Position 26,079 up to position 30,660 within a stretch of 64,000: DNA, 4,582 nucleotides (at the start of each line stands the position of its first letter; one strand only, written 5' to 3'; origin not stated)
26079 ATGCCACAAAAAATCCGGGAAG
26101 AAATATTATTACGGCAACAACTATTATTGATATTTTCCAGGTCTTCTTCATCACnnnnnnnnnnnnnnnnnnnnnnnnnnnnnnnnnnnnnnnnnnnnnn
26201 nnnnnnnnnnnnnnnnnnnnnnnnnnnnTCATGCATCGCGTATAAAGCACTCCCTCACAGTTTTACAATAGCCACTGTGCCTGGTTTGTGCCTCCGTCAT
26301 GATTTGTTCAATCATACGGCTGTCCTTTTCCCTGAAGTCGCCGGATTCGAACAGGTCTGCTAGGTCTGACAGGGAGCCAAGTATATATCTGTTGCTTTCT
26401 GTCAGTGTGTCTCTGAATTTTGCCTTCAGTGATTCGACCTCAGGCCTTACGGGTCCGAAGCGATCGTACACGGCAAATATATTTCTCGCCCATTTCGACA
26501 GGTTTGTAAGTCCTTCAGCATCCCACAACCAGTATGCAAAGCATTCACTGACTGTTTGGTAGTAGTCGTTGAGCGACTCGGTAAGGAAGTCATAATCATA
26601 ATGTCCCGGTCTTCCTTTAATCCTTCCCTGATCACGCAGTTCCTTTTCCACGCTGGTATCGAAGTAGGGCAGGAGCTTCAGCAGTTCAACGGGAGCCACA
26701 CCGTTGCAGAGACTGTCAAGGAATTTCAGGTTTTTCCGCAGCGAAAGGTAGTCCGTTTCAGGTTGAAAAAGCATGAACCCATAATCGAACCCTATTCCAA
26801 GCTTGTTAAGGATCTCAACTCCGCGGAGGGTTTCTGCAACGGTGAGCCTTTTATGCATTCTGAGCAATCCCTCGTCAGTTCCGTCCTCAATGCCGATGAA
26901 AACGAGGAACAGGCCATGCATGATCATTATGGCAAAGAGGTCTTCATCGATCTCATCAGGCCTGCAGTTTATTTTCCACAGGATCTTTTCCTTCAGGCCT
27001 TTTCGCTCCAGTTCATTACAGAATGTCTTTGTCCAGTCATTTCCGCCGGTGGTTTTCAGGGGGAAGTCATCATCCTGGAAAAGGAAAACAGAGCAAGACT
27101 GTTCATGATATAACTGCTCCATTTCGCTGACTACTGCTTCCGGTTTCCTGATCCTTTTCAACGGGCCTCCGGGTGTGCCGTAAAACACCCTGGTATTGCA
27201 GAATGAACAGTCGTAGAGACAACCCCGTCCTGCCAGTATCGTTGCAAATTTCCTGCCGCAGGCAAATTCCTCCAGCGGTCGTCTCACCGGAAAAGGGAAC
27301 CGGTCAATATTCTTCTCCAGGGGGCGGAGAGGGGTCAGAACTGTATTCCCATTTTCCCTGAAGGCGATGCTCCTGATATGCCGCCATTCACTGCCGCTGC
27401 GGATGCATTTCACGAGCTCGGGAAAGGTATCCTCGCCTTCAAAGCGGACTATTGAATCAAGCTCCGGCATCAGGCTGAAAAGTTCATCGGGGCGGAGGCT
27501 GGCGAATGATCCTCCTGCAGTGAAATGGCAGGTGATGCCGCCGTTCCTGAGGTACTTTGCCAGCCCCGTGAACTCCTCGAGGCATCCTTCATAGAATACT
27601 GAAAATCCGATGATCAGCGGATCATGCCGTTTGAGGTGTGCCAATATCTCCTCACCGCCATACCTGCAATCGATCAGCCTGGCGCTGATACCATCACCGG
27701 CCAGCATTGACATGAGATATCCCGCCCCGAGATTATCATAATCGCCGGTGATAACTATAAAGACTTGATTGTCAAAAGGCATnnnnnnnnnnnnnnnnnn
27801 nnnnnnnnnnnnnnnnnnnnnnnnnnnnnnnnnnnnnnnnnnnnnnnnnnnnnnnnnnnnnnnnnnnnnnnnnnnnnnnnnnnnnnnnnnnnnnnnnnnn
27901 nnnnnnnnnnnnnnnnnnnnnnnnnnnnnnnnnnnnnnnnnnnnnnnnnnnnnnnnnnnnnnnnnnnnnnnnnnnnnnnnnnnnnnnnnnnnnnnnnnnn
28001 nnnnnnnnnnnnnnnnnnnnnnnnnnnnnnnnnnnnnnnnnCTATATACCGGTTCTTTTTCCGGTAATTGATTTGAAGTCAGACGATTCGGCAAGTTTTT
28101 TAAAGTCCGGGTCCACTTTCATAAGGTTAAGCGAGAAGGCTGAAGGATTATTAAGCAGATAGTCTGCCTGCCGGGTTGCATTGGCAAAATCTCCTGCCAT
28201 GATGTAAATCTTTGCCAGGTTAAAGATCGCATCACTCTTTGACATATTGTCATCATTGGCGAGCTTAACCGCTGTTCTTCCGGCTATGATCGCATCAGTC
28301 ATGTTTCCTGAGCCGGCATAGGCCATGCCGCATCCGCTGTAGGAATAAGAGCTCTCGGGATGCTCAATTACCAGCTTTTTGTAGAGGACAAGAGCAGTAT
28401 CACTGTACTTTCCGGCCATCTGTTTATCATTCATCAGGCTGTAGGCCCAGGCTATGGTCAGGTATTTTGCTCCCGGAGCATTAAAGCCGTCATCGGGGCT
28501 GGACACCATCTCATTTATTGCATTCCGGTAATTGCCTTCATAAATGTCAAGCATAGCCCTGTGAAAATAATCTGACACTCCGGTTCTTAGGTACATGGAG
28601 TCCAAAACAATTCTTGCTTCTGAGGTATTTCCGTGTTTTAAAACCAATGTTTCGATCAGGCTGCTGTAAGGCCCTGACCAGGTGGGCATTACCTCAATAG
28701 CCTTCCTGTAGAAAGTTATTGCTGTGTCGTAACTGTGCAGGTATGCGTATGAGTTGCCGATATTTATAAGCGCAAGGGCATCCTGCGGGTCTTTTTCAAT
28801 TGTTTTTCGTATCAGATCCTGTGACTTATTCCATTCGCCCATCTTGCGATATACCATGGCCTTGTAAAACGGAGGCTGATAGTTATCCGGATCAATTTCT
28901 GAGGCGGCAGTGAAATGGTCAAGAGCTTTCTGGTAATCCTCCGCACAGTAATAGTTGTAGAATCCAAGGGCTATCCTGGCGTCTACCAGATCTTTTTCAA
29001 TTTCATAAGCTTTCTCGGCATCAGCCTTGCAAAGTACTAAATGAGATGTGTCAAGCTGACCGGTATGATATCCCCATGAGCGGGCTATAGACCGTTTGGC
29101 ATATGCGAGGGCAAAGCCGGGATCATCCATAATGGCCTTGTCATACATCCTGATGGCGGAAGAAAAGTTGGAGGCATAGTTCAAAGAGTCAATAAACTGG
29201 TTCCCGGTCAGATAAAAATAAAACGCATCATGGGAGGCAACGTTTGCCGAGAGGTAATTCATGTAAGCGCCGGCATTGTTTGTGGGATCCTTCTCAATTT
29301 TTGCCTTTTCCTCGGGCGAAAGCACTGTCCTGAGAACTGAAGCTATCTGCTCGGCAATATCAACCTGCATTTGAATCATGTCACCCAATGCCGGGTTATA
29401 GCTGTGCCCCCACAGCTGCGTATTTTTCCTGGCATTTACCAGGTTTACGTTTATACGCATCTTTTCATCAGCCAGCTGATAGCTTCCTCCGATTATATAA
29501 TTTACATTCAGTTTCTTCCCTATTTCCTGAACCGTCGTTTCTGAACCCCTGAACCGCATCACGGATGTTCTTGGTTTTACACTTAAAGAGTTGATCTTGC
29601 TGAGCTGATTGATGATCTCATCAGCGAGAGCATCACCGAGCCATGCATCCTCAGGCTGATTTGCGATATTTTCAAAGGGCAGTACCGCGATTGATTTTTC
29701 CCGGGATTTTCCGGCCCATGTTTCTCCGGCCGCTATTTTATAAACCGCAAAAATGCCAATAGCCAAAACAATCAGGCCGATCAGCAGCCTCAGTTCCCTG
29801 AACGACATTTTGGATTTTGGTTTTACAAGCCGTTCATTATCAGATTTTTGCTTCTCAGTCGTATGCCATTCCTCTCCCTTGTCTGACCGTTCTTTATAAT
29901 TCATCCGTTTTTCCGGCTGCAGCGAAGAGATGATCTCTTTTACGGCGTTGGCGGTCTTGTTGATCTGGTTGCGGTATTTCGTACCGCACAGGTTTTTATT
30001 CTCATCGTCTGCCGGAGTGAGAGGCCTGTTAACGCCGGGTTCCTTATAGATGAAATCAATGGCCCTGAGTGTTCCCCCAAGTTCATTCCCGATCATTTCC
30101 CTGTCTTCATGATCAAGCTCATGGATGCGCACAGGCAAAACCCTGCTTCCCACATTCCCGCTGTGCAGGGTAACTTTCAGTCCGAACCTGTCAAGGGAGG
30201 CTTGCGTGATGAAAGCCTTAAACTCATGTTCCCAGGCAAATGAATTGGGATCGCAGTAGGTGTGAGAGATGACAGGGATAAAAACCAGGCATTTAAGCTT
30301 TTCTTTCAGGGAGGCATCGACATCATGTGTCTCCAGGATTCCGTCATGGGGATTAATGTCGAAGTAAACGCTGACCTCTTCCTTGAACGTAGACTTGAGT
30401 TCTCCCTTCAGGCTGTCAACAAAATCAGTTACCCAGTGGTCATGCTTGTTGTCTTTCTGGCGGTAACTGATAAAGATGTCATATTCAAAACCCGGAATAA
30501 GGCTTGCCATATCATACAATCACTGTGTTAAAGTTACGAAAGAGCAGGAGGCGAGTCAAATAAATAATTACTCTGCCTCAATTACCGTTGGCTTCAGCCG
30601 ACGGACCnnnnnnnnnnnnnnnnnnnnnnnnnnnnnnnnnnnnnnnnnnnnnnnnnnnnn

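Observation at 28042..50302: Four paralogs (plus a remnant) of a predicted inside-TIR / outside-TPR membrane protein clustered within 22 kb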

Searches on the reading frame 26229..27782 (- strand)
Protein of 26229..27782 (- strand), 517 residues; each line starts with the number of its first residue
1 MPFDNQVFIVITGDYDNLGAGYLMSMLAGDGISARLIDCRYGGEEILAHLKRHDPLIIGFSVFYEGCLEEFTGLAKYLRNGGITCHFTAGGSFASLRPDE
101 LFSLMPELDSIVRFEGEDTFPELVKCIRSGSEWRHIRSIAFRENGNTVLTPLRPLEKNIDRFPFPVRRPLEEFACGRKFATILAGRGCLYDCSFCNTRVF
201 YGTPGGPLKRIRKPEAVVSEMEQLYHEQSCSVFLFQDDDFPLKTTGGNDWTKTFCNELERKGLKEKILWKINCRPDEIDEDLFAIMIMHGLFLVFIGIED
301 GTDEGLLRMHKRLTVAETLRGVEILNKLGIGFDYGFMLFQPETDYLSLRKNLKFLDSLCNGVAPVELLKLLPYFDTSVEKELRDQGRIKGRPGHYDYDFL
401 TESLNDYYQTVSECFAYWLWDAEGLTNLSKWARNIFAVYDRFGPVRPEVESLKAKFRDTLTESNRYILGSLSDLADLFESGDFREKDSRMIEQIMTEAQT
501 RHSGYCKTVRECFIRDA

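Call 19: search_protein_families(library=pfam, proteins=[window:26229-27782:-], max_evalue=0.00001)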
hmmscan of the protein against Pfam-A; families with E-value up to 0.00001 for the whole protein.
window:26229-27782:- (517 aa): 2 families
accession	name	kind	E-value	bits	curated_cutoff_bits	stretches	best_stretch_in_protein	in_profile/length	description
PF02310.24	B12-binding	-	1.8e-15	57.3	32.1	1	7-124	4-121/121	B12 binding domain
PF04055.27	Radical_SAM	-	4.3e-14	53.5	29.5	1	185-343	4-155/166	Radical SAM superfamily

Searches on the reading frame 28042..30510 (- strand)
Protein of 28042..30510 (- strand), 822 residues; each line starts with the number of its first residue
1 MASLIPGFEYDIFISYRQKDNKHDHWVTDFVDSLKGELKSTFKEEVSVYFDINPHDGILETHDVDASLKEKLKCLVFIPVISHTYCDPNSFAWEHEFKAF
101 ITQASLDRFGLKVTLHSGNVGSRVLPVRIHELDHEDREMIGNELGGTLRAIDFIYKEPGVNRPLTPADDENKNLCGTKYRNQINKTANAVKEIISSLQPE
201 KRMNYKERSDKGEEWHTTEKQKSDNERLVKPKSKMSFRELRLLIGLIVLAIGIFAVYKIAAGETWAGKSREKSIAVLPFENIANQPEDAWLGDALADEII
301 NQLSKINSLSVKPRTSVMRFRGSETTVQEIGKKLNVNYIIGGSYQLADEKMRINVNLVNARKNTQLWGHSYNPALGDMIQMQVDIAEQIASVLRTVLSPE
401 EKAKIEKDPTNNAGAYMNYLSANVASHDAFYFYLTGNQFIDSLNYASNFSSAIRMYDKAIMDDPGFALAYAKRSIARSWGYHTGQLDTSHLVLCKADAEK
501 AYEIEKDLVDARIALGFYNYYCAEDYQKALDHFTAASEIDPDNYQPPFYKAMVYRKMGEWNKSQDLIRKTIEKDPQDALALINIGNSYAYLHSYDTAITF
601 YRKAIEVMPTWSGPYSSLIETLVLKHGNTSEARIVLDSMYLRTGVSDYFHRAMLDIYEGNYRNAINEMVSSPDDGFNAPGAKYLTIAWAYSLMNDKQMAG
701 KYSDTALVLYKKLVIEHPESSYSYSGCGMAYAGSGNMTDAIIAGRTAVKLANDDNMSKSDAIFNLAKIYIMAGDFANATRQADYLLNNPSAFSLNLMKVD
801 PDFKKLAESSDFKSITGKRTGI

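Call 7: search_protein_families(library=pfam, proteins=[window:28042-30510:-], max_evalue=0.1)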
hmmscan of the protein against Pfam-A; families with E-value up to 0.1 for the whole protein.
window:28042-30510:- (822 aa): 20 families
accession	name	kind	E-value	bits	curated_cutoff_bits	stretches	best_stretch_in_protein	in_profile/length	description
PF07719.23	TPR_2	-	4.3e-21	73.7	27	2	578-610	1-33/34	Tetratricopeptide repeat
PF00515.34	TPR_1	-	2.8e-16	59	27.8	2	578-609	1-32/34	Tetratricopeptide repeat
PF13424.12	TPR_12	-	3.7e-15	56.3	30.1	2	551-608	10-75/77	Tetratricopeptide repeat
PF14559.12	TPR_19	-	2.3e-14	53.9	25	1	523-579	4-60/68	Tetratricopeptide repeat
PF13431.12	TPR_17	-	2.7e-10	40.1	24.4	1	567-598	2-33/34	Tetratricopeptide repeat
PF13432.12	TPR_16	-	2.3e-09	37.9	32.7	1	551-605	4-58/65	Tetratricopeptide repeat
PF13176.12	TPR_7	-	3.5e-09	36.5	27.9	0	551-578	6-35/36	Tetratricopeptide repeat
PF13428.12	TPR_14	-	7.3e-08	32.8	23.5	0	550-583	7-40/44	Tetratricopeptide repeat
PF13174.12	TPR_6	-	2e-06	28.5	26.3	0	548-576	4-32/33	Tetratricopeptide repeat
PF13414.12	TPR_11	-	2e-06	27.8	26.8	0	585-609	1-25/42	TPR repeat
PF12895.13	ANAPC3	-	5.2e-06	27.1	27.2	1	525-603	4-81/82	Anaphase-promoting complex, cyclosome, subunit 3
PF17680.6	FlgO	-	3.8e-05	24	22.6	1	270-363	16-115/130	FlgO protein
PF13374.12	TPR_10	-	0.00033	21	27.5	0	578-607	2-31/42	Tetratricopeptide repeat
PF23914.1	TPR_CcmH_CycH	-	0.00039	20.7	42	1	524-610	64-153/158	Cytochrome c-type biogenesis protein H TPR domain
PF13181.12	TPR_8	-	0.00092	19.6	25.7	1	580-607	3-30/34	Tetratricopeptide repeat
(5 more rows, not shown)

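Call 8: search_protein_families(library=padloc, proteins=[window:28042-30510:-], max_evalue=0.1)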
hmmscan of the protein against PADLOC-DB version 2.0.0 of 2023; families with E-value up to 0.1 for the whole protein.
window:28042-30510:- (822 aa): 1 family
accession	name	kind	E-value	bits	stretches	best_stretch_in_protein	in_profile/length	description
PDLC04060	PD-T4-6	-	0.01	12.7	1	178-267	278-365/486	-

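Call 10: search_protein_families(library=ncbifam, proteins=[window:28042-30510:-], max_evalue=0.1)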
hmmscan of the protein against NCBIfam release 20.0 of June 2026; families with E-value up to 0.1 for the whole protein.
window:28042-30510:- (822 aa): 21 families
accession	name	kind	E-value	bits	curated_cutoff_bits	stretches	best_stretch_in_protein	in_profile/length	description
TIGR02917.1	PEP_TPR_lipo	equivalog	2.3e-15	55.6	312.2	3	464-609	651-801/899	XrtA/PEP-CTERM system TPR-repeat protein PrsT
NF040959.1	MamA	equivalog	5.1e-13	48.9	200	1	499-610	61-171/204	magnetosome protein MamA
TIGR02521.1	type_IV_pilW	equivalog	1.8e-10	40.8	154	1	506-666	28-190/234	type IV pilus biogenesis/stability protein PilW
TIGR02552.1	LcrH_SycD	equivalog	7.2e-10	38.7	104.8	1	523-576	65-118/136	SycD/LcrH family type III secretion system chaperone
NF053607.1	CHU_0125_OmpA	equivalog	2.3e-09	36.3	620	2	521-606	30-115/639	CHU_0125 family OmpA-like outer membrane integrity protein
TIGR04510.1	mod_pep_cyc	subfamily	2.4e-09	36.3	400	1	347-680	327-634/814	putative peptide modification system cyclase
NF047558.1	TPR_END_plus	domain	8.3e-08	32.1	32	1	761-816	1-55/56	TPR end-of-group domain-containing protein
NF047507.1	TPR_BatC_Lepto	exception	2.1e-06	27.3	175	1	502-610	17-128/214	TPR repeat-containing protein BatC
NF033920.0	C39_PA2778_fam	equivalog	2.5e-06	27.1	150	0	514-573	193-253/255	PA2778 family cysteine peptidase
NF002725.1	PRK02603.1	equivalog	5.7e-06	26.4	143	2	524-590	49-118/173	photosystem I assembly protein Ycf3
NF007540.1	PRK10153.1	equivalog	0.00012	21.1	400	1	222-507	155-419/516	lysine decarboxylation/transport transcriptional activator CadC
NF047371.1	FlcA_CTERM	equivalog_domain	0.0002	19.9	300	1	516-607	445-536/646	periplasmic flagellar collar protein FlcA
TIGR02800.1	propeller_TolB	equivalog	0.00025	20.1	343.15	1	269-391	20-146/418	Tol-Pal system beta propeller repeat protein TolB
NF008391.2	PRK11189.1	equivalog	0.0086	15.6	250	1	493-578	83-167/297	lipoprotein NlpI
NF011886.0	PRK15359.1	equivalog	0.0089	15.8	146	0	701-755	72-126/144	type III secretion system chaperone protein SscB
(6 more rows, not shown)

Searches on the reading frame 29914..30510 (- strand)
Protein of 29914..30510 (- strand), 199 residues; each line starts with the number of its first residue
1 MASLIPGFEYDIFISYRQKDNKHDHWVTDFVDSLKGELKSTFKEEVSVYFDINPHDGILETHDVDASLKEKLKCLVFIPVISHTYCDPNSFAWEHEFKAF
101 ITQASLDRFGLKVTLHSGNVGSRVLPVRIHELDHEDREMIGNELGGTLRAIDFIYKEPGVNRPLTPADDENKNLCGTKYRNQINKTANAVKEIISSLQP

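Call 13: search_protein_families(library=pfam, proteins=[window:29914-30510:-], max_evalue=10)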
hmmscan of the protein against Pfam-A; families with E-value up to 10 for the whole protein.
seq(199 aa): 2 families
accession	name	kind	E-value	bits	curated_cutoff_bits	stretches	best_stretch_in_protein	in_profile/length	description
PF13676.11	TIR_2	-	0.0067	17.4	28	1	12-154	1-109/122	TIR domain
PF05778.17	Apo-CIII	-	0.11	12.6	34.1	1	25-54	40-68/69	Apolipoprotein CIII (Apo-CIII)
